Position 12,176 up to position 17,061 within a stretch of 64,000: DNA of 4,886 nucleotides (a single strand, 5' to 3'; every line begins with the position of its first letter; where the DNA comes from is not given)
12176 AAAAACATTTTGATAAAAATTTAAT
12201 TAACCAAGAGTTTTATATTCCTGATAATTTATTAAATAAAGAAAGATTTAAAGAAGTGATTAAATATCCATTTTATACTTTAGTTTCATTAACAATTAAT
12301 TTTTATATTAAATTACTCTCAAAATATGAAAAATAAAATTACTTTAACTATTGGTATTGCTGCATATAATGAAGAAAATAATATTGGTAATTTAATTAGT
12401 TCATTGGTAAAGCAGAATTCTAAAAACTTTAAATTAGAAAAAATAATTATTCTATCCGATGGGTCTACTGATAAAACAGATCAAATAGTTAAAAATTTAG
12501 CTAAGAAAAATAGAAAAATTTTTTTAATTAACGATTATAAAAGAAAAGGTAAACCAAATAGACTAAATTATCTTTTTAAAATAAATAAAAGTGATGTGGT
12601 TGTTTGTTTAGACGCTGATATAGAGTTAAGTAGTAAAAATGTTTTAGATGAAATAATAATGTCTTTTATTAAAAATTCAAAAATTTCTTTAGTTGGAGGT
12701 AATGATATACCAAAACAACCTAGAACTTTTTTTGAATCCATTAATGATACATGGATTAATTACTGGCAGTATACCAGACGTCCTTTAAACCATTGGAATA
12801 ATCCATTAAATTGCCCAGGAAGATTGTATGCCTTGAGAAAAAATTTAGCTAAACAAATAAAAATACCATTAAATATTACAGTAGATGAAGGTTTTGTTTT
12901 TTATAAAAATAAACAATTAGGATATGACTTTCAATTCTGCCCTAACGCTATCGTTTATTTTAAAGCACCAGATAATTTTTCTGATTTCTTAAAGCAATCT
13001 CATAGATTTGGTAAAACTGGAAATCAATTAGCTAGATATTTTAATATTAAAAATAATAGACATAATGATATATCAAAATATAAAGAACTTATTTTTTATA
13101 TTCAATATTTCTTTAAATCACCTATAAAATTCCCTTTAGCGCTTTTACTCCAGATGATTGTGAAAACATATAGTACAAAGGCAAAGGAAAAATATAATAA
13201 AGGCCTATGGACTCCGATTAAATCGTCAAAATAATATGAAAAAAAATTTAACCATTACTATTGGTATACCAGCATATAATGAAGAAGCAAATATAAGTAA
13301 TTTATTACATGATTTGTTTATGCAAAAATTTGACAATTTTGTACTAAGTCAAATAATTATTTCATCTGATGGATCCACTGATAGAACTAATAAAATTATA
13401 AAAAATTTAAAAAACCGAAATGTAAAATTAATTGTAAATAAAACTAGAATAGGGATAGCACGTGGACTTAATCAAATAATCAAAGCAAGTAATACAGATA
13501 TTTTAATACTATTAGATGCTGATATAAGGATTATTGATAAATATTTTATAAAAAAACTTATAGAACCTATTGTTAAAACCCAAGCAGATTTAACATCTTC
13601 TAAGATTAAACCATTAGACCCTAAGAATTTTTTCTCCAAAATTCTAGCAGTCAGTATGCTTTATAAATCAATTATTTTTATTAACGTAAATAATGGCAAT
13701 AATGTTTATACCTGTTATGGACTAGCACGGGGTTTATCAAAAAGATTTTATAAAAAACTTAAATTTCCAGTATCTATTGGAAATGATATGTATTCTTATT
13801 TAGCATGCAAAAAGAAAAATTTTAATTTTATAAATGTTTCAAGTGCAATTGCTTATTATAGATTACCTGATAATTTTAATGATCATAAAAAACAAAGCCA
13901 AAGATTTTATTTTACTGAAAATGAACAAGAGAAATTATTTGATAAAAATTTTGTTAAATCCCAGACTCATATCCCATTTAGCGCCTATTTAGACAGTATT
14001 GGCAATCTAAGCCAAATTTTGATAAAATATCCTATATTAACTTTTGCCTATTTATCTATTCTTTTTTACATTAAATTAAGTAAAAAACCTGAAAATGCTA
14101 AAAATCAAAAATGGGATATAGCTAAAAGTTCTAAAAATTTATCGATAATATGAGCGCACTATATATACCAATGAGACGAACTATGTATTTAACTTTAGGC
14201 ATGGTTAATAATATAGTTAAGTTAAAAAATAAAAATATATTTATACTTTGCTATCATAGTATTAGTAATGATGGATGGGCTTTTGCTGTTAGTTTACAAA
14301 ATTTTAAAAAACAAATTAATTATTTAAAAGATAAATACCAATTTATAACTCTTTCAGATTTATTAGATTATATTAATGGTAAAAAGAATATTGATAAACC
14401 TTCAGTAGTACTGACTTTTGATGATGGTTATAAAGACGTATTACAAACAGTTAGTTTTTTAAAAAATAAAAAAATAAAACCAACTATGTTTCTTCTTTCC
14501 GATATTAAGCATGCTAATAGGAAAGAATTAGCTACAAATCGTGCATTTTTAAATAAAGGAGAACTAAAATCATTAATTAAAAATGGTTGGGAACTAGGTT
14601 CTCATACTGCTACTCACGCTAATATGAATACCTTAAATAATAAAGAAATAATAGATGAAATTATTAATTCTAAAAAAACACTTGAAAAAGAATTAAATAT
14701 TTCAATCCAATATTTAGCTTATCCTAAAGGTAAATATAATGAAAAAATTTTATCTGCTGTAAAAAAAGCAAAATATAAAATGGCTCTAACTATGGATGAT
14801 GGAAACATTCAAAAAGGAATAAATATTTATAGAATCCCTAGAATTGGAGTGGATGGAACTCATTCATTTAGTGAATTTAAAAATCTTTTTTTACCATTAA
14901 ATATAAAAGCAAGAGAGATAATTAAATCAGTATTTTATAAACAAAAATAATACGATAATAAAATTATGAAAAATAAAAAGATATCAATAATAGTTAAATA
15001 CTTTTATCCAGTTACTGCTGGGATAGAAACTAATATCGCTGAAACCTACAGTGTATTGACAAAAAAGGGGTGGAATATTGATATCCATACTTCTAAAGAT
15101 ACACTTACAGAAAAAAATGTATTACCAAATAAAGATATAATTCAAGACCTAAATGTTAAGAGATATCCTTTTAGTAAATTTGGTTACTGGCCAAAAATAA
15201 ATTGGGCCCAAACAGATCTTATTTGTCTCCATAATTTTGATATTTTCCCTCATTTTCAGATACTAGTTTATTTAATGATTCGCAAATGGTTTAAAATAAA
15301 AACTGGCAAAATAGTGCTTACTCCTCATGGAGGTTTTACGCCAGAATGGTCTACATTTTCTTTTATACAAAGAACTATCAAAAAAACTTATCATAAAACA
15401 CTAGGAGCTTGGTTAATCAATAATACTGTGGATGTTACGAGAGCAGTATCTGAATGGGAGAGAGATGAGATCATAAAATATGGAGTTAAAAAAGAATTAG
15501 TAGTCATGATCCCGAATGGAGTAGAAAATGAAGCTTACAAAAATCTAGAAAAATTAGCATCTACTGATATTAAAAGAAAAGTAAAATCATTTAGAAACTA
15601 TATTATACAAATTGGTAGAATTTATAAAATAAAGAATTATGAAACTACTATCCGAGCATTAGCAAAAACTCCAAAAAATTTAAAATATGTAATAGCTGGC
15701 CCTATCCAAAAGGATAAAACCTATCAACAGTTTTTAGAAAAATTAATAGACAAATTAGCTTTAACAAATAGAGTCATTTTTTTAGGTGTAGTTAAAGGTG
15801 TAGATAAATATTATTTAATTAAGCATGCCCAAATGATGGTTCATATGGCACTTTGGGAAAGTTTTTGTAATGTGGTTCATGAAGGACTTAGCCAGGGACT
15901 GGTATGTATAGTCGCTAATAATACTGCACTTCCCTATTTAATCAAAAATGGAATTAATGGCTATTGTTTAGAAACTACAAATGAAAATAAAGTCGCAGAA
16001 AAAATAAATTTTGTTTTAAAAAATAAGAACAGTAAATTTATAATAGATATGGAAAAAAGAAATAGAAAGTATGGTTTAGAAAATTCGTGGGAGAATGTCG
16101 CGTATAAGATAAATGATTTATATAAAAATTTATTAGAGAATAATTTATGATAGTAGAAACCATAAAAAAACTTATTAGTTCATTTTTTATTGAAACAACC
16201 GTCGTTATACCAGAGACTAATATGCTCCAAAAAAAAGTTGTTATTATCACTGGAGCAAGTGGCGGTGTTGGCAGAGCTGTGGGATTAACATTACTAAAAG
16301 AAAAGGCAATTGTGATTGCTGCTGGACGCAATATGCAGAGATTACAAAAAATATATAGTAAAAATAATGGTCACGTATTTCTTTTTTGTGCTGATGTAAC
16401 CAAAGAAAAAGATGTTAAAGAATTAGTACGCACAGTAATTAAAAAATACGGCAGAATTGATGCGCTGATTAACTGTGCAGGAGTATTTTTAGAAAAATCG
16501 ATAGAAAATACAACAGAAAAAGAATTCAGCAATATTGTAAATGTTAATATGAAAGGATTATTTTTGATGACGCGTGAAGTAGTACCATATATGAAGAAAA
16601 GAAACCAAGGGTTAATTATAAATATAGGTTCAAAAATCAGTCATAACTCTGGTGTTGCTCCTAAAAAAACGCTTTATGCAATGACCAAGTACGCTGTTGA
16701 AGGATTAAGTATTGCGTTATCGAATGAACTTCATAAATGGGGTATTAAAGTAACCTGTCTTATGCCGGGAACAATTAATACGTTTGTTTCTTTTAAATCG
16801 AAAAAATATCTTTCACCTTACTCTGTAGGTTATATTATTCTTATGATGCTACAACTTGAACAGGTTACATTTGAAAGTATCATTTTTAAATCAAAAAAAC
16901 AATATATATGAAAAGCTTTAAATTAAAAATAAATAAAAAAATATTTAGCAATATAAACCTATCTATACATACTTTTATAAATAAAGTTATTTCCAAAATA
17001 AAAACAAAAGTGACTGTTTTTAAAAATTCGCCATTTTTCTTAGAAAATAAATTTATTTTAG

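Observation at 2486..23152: Lipid-linked sugar pathway: two DPM1-like GT2s plus three or four GT-C (PMT/ArnT-like) membrane transferases, two of them clear paralogs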

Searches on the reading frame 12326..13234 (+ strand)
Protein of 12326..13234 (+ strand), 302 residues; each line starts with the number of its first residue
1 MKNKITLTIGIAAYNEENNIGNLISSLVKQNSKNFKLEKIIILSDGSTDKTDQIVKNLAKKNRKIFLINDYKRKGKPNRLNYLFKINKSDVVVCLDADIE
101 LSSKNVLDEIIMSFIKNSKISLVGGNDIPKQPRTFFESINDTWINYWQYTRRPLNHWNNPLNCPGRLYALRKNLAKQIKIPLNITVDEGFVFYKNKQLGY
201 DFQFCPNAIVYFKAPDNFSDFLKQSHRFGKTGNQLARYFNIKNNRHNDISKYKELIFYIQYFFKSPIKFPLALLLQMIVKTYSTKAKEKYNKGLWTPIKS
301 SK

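Call 6: search_protein_families(library=pfam, proteins=[window:12326-13234:+], max_evalue=0.01)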
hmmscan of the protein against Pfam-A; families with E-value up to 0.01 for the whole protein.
window:12326-13234:+ (302 aa): 5 families
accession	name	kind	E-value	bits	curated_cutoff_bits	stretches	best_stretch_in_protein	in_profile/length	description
PF00535.33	Glycos_transf_2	-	8.8e-23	81.5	23.3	1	8-171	1-161/168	Glycosyl transferase family 2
PF13641.12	Glyco_tranf_2_3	-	3.5e-12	47.3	27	1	8-227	4-226/230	Glycosyltransferase like family 2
PF13632.12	Glyco_trans_2_3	-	2.1e-06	28.1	27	1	92-279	2-178/198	Glycosyl transferase family group 2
PF10111.15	Glyco_tranf_2_2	-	6.3e-05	23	27.3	1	12-117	5-108/276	Glycosyltransferase like family 2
PF13704.12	Glyco_tranf_2_4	-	0.002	19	27.5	1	25-98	8-81/98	Glycosyl transferase family 2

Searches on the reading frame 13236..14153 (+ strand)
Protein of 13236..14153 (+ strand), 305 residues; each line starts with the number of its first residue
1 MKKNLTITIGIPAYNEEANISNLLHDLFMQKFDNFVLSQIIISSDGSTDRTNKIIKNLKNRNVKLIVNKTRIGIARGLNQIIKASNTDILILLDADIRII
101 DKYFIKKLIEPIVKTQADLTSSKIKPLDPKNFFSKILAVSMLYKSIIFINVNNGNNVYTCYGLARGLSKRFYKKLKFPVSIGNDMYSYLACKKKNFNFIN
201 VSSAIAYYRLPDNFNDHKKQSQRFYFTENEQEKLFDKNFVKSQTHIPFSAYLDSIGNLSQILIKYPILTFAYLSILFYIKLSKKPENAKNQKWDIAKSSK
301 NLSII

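Call 7: search_protein_families(library=pfam, proteins=[window:13236-14153:+], max_evalue=0.01)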
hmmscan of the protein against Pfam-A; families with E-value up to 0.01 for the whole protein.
window:13236-14153:+ (305 aa): 4 families
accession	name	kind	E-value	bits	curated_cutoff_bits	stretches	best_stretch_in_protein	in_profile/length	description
PF00535.33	Glycos_transf_2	-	2.9e-22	79.8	23.3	1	8-166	1-158/168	Glycosyl transferase family 2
PF13641.12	Glyco_tranf_2_3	-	1.2e-06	29.1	27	1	7-112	3-111/230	Glycosyltransferase like family 2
PF13632.12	Glyco_trans_2_3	-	0.00011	22.6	27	1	91-278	3-179/198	Glycosyl transferase family group 2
PF13712.12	Glyco_tranf_2_5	-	0.007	16.6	27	0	72-111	39-78/210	Glycosyltransferase like family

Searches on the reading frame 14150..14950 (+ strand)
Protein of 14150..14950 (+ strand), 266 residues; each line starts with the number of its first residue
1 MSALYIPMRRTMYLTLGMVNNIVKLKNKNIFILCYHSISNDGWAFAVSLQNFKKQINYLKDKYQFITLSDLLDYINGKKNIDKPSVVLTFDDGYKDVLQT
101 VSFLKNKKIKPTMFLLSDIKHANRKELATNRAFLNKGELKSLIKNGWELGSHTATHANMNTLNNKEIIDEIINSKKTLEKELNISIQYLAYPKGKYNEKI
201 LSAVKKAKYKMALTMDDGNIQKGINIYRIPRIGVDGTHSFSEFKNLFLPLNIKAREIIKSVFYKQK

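Call 7: search_protein_families(library=pfam, proteins=[window:14150-14950:+], max_evalue=0.01)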
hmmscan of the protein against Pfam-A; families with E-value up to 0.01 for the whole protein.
window:14150-14950:+ (266 aa): 3 families
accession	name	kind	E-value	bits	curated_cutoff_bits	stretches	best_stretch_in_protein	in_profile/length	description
PF01522.26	Polysacc_deac_1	-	3.1e-26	92.2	23.1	1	79-211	2-123/124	Polysaccharide deacetylase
PF03065.20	Glyco_hydro_57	-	1.8e-06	27.9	21.2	1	141-256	96-193/291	Glycosyl hydrolase family 57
PF10096.14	DUF2334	-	5.7e-06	26.5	26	1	96-214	17-145/203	Uncharacterized protein conserved in bacteria (DUF2334)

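Call 89: search_solved_structures(query=window:14150-14947:+, max_evalue=0.001)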
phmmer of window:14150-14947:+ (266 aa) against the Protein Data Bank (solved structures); distinct sequences matched with E-value up to 0.001: 17.
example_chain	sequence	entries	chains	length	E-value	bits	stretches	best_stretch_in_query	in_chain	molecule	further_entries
6go1_A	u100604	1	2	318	6.1e-14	55.6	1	28-235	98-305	Polysaccharide deacetylase-like protein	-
4hd5_A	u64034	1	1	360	4.3e-13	52.9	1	16-243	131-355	Polysaccharide deacetylase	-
4v33_A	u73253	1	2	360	8.8e-13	51.8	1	29-243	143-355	POLYSACCHARIDE DEACETYLASE-LIKE PROTEIN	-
6dq3_A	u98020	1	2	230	3.1e-11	46.8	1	46-232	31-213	Polysaccharide deacetylase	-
4wcj_A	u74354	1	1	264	3.5e-08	36.8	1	25-117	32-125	Polysaccharide deacetylase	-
4u10_A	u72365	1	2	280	1.5e-07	34.7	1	47-101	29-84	Poly-beta-1,6-N-acetyl-D-glucosamine N-deacetylase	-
7y51_A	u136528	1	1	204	3.5e-07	33.5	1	84-210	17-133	Predicted xylanase/chitin deacetylase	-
6hm9_A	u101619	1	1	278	2.3e-06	30.8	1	68-203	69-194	Putative polysaccharide deacetylase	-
6hpa_A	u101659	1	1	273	2.9e-06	30.5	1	139-203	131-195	Putative polysaccharide deacetylase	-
7bkf_A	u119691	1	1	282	4.5e-06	29.9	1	140-203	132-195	Putative polysaccharide deacetylase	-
7fbw_A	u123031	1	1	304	6.6e-06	29.3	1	84-211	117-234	Predicted xylanase/chitin deacetylase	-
3vus_A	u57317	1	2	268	6.9e-06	29.3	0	44-97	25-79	Poly-beta-1,6-N-acetyl-D-glucosamine N-deacetylase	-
4f9d_A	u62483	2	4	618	1.7e-05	28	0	44-97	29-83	Poly-beta-1,6-N-acetyl-D-glucosamine N-deacetylase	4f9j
2j13_A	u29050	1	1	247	0.00011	25.3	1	81-209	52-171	POLYSACCHARIDE DEACETYLASE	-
7bly_A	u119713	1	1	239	0.00012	25.2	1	85-211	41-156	Aspergillus niger contig An12c0130, genomic contig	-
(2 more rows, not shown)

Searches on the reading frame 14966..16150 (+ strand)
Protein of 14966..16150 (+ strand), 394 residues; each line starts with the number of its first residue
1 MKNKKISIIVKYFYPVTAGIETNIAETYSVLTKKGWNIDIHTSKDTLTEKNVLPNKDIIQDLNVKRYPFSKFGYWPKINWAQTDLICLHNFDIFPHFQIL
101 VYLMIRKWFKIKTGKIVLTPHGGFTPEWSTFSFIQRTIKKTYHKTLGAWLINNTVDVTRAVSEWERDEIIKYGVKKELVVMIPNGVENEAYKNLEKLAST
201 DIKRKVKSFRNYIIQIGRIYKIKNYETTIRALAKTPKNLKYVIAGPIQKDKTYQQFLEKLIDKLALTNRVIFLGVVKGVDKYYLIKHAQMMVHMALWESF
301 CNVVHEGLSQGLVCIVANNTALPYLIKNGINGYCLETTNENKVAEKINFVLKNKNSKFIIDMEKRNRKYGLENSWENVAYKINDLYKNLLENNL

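Call 7: search_protein_families(library=pfam, proteins=[window:14966-16150:+], max_evalue=0.01)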
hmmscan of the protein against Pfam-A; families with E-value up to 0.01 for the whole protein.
window:14966-16150:+ (394 aa): 4 families
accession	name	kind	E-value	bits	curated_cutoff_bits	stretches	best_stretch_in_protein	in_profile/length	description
PF00534.26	Glycos_transf_1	-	2.8e-28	99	26.4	1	208-357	13-160/172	Glycosyl transferases group 1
PF13692.12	Glyco_trans_1_4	-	4.4e-18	66.3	27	1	211-353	2-142/142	Glycosyl transferases group 1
PF13439.12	Glyco_transf_4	-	3.9e-14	53.5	28.5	1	19-187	3-167/170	Glycosyltransferase Family 4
PF13579.12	Glyco_trans_4_4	-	0.00018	22.3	29.7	1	82-185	71-158/158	Glycosyl transferase 4-like domain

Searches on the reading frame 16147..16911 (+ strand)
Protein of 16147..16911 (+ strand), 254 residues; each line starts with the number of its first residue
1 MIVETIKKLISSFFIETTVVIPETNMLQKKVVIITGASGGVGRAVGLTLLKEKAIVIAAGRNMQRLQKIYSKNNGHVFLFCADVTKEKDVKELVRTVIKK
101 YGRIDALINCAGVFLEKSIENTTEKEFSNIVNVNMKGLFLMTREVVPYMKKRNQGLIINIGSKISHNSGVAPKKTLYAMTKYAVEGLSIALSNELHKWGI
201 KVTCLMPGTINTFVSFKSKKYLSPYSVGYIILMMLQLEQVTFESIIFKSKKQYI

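Call 7: search_protein_families(library=pfam, proteins=[window:16147-16911:+], max_evalue=0.01)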
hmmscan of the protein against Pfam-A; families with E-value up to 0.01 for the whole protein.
window:16147-16911:+ (254 aa): 8 families
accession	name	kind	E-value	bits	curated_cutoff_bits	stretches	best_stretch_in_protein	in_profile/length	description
PF00106.31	adh_short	-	8.6e-49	166.1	26.6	1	30-215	1-187/195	short chain dehydrogenase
PF13561.12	adh_short_C2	-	2e-33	116.4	27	1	36-213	1-179/236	Enoyl-(Acyl carrier protein) reductase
PF08659.16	KR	-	2.6e-10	40.9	22.6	1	32-142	3-120/180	KR domain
PF01370.27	Epimerase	-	1.7e-06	28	20.9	1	32-209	1-171/240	NAD dependent epimerase/dehydratase family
PF13460.12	NAD_binding_10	-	7.9e-05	23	27.2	1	36-111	1-68/184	NAD(P)H-binding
PF05368.20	NmrA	-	0.0024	17.9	27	1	28-97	1-70/298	NmrA-like family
PF08643.16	DUF1776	-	0.0024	17.7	25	1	118-213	107-202/294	Fungal family of unknown function (DUF1776)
PF02882.25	THF_DHG_CYH_C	-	0.0083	15.9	27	0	27-72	34-79/160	Tetrahydrofolate dehydrogenase/cyclohydrolase, NAD(P)-binding domain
